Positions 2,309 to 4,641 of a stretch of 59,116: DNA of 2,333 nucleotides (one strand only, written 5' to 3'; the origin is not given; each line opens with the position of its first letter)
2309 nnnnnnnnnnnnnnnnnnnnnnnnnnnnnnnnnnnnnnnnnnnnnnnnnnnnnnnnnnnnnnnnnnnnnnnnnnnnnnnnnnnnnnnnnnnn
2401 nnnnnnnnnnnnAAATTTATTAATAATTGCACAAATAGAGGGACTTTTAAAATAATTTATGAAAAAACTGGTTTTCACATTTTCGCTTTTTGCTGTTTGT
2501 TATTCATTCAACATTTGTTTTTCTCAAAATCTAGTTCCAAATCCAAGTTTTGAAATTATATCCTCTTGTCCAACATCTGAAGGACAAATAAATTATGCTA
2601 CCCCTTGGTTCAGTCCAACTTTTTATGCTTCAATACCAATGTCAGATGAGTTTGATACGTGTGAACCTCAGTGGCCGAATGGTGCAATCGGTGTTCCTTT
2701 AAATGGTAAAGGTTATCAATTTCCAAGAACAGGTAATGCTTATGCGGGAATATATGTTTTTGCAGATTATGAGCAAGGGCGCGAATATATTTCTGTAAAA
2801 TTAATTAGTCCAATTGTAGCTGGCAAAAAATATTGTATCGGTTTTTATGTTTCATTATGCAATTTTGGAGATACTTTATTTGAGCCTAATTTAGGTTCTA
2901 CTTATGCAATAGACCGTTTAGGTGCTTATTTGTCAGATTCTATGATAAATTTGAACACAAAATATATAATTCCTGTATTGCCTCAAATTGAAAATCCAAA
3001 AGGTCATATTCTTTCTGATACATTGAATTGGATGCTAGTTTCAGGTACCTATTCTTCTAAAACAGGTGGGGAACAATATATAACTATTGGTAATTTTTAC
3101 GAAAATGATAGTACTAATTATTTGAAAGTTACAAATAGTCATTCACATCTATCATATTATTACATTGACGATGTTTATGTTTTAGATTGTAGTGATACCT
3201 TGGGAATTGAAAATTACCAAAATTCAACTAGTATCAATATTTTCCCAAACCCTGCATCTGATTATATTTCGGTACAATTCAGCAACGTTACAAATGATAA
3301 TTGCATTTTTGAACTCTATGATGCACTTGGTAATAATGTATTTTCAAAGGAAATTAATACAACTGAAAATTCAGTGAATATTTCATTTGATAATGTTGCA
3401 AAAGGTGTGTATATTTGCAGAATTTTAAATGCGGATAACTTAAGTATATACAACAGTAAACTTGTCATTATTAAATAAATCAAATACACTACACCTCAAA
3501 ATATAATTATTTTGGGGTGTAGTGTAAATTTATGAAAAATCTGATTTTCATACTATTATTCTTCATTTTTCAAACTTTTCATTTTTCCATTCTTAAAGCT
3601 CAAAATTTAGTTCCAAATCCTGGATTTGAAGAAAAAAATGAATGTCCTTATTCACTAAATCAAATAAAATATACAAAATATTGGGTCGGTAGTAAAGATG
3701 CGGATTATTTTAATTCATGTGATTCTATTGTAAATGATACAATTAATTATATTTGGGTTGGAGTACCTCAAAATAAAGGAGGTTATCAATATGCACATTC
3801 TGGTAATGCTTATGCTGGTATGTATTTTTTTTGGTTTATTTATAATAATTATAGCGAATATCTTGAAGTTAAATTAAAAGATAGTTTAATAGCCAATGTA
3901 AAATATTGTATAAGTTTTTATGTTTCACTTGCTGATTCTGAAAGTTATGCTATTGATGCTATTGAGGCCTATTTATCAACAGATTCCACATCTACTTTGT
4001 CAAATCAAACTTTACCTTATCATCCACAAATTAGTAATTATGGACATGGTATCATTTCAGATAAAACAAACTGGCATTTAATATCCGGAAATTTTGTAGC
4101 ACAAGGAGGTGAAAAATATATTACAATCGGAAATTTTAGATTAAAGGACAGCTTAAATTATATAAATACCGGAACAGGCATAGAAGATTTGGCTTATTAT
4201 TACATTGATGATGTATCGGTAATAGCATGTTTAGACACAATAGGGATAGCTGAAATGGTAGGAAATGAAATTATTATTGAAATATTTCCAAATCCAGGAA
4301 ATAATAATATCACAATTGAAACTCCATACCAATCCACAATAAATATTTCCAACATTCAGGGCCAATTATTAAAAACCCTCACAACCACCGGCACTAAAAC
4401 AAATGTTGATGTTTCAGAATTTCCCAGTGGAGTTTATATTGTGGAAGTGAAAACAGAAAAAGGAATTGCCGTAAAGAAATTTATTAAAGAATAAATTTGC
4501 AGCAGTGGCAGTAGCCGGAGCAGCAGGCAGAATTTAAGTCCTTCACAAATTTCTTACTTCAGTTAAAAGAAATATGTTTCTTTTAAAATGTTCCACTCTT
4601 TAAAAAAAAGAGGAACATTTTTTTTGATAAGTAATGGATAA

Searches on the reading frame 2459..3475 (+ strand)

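Call 27: search_protein_families(library=pfam, proteins=[window:2459-3475:+], max_evalue=0.001)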
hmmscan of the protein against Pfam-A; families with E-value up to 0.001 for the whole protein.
window:2459-3475:+ (339 aa): 1 family
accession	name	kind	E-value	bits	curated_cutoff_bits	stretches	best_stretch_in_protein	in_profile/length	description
PF18962.6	Por_Secre_tail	-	1.5e-12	48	27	1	261-337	1-75/75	Secretion system C-terminal sorting domain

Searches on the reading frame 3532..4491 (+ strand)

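Call 27: search_protein_families(library=pfam, proteins=[window:3532-4491:+], max_evalue=0.001)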
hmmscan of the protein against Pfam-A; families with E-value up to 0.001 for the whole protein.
window:3532-4491:+ (320 aa): 1 family
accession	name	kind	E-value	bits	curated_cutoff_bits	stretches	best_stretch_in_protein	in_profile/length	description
PF18962.6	Por_Secre_tail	-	2.2e-13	50.7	27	1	251-318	1-74/75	Secretion system C-terminal sorting domain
